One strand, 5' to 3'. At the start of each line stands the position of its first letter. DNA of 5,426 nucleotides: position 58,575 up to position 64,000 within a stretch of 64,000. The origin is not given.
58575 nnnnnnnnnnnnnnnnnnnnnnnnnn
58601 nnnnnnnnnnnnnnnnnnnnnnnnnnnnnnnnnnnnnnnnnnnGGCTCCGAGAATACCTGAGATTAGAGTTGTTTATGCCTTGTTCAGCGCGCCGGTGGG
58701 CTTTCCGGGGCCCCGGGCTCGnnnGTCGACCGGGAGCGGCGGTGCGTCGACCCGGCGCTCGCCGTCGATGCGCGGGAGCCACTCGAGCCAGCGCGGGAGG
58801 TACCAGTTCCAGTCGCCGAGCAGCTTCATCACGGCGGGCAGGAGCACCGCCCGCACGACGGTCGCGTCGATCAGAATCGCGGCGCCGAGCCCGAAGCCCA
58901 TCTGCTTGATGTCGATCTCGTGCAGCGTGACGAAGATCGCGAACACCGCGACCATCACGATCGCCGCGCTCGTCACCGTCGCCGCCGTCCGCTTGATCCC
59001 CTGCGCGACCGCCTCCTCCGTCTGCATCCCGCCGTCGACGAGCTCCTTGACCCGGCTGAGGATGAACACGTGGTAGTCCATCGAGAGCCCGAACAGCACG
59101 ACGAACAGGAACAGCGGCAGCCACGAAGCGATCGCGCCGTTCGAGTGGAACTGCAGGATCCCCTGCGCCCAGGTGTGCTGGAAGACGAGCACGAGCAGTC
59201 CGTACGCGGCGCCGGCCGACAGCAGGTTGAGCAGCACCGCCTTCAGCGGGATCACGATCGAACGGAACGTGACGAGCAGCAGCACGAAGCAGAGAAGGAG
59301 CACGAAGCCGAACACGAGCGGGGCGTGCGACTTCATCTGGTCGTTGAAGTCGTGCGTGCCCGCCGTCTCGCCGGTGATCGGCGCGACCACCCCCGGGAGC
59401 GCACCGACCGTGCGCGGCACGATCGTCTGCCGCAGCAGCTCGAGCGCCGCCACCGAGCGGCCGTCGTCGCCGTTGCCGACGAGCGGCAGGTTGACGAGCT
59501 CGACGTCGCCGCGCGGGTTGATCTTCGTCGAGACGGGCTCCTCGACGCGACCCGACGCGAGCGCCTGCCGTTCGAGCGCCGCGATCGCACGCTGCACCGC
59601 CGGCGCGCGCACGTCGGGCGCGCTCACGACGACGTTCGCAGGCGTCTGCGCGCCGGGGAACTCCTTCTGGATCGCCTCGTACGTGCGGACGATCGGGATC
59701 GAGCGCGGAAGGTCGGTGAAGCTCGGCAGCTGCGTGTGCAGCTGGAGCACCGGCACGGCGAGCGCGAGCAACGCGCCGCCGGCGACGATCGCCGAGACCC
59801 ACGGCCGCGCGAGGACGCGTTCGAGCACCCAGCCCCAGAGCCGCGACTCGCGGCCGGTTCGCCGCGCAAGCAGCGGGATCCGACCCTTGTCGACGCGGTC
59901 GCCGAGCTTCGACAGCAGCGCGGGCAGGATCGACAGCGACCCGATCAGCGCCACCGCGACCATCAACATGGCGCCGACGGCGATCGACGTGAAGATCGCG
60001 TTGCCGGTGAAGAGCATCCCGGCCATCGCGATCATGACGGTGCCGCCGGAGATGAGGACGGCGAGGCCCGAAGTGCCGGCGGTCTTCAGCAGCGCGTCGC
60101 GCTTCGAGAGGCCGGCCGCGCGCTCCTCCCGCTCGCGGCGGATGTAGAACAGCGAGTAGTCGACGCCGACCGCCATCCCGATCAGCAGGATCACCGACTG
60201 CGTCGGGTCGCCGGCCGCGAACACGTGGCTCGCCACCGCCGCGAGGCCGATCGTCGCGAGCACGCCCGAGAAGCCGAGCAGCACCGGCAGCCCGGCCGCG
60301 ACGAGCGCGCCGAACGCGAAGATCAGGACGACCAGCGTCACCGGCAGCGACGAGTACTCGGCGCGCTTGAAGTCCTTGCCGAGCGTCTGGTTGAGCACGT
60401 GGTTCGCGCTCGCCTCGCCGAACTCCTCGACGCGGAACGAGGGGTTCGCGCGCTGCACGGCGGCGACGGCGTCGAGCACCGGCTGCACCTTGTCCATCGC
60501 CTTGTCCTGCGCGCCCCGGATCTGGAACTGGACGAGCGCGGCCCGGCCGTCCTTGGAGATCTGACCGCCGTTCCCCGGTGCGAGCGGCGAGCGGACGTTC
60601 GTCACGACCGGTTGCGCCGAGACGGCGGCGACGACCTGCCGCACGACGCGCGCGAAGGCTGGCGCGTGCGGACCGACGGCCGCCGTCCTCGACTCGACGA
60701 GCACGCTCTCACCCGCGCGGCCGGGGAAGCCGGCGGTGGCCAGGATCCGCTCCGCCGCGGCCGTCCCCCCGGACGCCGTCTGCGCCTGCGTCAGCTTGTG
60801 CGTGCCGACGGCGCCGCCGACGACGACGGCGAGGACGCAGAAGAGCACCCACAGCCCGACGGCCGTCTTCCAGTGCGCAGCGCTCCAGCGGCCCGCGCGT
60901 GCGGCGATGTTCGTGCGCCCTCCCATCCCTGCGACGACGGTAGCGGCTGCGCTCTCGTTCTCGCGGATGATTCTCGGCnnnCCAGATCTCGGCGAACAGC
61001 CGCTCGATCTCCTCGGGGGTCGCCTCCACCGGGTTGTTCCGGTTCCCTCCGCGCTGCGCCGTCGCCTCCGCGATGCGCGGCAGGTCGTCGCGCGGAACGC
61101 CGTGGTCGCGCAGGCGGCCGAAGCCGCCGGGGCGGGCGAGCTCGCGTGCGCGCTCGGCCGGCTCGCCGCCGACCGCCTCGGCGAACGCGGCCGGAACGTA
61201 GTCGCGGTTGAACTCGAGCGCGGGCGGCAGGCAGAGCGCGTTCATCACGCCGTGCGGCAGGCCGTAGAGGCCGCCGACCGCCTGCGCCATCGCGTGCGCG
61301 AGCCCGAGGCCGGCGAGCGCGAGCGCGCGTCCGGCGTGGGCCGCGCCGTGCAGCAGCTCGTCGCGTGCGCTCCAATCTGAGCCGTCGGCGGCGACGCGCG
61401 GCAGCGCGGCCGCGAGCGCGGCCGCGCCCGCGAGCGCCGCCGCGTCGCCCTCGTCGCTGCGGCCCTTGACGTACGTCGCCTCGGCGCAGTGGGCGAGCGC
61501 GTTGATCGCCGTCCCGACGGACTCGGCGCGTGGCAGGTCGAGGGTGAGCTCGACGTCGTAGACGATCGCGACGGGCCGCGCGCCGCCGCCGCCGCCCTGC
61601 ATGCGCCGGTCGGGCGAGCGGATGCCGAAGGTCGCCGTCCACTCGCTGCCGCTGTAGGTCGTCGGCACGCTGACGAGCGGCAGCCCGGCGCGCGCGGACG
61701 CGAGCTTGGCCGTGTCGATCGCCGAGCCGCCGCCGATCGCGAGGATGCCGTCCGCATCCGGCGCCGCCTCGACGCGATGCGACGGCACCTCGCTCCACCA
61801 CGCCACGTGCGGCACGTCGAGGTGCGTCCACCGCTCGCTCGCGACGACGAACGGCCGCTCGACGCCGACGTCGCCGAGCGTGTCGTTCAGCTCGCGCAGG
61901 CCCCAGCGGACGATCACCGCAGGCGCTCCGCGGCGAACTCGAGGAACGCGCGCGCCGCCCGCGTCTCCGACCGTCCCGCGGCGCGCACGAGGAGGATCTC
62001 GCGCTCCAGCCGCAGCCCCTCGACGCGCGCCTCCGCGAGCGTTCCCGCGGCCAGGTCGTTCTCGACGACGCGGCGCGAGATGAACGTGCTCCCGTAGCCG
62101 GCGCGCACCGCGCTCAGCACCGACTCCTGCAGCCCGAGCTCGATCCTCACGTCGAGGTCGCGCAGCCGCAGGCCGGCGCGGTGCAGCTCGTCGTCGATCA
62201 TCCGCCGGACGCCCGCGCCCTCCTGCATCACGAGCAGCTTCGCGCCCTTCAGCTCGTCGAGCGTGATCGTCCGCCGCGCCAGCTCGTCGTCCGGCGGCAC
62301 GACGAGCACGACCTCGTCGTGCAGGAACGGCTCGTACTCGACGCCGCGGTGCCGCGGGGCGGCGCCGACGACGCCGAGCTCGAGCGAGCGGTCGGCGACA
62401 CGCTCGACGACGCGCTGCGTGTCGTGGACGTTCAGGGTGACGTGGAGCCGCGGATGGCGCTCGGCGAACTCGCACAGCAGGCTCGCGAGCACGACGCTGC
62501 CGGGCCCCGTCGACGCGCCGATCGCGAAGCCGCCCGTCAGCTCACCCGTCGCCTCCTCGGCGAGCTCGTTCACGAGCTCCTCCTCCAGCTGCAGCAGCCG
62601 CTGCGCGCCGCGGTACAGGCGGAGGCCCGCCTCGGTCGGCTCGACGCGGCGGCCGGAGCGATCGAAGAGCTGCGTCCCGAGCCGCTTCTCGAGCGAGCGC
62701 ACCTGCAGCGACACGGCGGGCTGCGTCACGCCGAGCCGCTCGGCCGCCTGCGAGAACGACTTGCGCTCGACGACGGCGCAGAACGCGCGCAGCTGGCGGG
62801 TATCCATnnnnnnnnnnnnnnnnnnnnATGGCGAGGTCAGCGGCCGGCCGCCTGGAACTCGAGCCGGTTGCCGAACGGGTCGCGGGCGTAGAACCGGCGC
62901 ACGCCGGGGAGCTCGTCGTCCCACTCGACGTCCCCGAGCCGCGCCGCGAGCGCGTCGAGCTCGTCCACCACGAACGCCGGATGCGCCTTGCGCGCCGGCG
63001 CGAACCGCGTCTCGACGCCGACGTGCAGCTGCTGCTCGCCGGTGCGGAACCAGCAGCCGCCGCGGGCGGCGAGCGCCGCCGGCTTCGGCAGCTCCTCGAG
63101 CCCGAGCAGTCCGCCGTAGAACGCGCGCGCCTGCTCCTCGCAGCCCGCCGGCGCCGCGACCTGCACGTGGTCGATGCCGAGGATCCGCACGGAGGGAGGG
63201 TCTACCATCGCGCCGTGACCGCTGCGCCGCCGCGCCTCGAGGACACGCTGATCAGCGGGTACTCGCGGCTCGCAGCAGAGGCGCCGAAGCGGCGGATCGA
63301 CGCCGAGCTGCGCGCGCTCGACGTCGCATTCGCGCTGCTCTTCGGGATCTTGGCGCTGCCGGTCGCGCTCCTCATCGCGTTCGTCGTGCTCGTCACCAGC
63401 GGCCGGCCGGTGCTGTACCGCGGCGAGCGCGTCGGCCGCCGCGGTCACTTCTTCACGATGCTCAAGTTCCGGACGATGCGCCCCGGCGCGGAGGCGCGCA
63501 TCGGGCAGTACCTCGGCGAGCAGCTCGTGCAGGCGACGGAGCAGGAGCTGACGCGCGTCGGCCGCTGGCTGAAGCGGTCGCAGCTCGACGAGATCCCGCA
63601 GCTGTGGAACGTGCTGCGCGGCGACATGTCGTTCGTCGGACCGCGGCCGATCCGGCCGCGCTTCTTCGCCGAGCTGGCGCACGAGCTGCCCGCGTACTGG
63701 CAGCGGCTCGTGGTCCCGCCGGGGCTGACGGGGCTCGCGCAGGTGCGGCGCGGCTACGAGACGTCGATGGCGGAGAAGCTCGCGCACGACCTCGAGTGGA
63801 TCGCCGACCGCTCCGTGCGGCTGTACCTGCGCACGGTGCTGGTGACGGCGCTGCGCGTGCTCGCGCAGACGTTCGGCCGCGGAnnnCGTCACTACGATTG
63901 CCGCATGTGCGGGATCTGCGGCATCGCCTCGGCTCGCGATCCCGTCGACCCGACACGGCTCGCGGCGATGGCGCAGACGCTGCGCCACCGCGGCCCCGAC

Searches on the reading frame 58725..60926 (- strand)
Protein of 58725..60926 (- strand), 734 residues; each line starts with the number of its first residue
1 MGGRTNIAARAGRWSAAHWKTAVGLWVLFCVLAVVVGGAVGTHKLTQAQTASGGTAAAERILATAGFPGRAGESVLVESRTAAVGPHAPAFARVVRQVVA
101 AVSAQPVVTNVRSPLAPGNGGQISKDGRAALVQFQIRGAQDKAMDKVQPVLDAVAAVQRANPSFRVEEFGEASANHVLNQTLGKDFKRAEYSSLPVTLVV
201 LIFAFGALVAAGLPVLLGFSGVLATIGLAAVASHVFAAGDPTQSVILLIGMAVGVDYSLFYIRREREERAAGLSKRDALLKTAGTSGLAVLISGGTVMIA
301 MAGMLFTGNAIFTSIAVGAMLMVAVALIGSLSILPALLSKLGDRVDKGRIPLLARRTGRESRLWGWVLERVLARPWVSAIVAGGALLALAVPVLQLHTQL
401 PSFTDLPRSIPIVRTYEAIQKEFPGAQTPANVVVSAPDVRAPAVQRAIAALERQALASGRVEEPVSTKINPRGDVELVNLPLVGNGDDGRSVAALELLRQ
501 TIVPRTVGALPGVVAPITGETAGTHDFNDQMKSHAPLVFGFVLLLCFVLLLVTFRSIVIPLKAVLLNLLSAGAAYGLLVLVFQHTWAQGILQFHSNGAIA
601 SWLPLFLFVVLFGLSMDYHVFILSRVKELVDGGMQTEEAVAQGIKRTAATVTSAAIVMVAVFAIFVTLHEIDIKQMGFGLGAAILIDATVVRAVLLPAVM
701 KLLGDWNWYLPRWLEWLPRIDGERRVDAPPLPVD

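Call 68: search_protein_families(library=pfam, proteins=[window:58725-60926:-], max_evalue=0.001)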
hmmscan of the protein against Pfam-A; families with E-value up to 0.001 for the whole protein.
window:58725-60926:- (734 aa): 1 family
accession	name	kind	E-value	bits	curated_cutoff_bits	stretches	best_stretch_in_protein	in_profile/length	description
PF03176.21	MMPL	-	2.1e-72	244.3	20.5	2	79-375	36-330/333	MMPL family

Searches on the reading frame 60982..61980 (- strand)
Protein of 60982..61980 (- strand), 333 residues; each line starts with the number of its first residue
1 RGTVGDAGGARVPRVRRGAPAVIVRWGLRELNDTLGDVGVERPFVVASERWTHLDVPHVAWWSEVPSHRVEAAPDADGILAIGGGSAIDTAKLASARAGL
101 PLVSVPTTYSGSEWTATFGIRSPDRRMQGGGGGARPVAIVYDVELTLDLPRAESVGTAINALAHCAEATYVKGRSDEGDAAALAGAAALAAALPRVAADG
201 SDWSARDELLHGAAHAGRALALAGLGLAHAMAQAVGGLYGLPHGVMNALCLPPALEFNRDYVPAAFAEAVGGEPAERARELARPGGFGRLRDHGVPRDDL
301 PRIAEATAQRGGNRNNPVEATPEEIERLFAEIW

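Call 76: search_protein_families(library=pfam, proteins=[window:60982-61980:-], max_evalue=0.001)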
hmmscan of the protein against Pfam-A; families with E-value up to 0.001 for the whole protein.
window:60982-61980:- (333 aa): 3 families
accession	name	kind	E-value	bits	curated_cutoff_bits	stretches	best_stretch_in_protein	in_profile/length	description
PF25137.1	ADH_Fe_C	-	3.1e-28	99.2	27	1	155-332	2-193/194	Fe-containing alcohol dehydrogenase family, C-terminal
PF00465.25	Fe-ADH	-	1.8e-12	47.6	31.3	1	75-127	80-152/168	Iron-containing alcohol dehydrogenase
PF13685.12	Fe-ADH_2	-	4.9e-10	40.1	28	1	71-144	68-143/149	Iron-containing alcohol dehydrogenase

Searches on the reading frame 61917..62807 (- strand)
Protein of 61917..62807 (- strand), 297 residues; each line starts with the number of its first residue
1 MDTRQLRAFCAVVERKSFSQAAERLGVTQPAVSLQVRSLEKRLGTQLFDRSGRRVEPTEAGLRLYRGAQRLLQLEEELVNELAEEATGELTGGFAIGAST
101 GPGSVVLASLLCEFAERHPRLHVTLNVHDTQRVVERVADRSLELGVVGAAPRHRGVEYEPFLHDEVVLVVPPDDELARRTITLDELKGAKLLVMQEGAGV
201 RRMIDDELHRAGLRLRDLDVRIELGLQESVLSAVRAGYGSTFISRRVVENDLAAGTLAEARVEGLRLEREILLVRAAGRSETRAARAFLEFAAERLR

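Call 76: search_protein_families(library=pfam, proteins=[window:61917-62807:-], max_evalue=0.001)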
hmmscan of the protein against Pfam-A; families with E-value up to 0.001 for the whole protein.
window:61917-62807:- (297 aa): 2 families
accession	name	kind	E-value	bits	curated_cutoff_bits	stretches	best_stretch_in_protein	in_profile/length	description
PF03466.25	LysR_substrate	-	3.8e-43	147.8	28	1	88-296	2-208/209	LysR substrate binding domain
PF00126.33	HTH_1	-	1.1e-25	89.8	26.6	1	4-61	2-59/60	Bacterial regulatory helix-turn-helix protein, lysR family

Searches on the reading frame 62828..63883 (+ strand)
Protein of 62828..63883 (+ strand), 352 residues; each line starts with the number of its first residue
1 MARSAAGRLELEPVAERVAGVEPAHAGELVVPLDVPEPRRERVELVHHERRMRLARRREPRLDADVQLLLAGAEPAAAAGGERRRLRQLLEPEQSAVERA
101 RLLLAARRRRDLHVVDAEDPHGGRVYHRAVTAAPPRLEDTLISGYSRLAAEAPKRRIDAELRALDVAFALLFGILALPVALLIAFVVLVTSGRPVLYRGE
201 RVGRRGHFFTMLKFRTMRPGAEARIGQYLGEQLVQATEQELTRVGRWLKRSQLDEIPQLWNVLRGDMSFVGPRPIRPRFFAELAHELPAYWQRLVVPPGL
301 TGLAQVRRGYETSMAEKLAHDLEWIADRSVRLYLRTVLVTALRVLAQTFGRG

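Call 76: search_protein_families(library=pfam, proteins=[window:62828-63883:+], max_evalue=0.001)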
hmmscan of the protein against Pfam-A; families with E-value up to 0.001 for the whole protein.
window:62828-63883:+ (352 aa): 1 family
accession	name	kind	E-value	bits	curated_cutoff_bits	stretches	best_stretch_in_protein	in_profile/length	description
PF02397.22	Bac_transf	-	1.1e-53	181.9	27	1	162-345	2-178/179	Bacterial sugar transferase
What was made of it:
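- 62828..63886 (+): Bac_transf phosphoglycosyl transferase, a candidate initiating enzyme. Pfam Bac_transf E 1.1e-53 (call 76).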
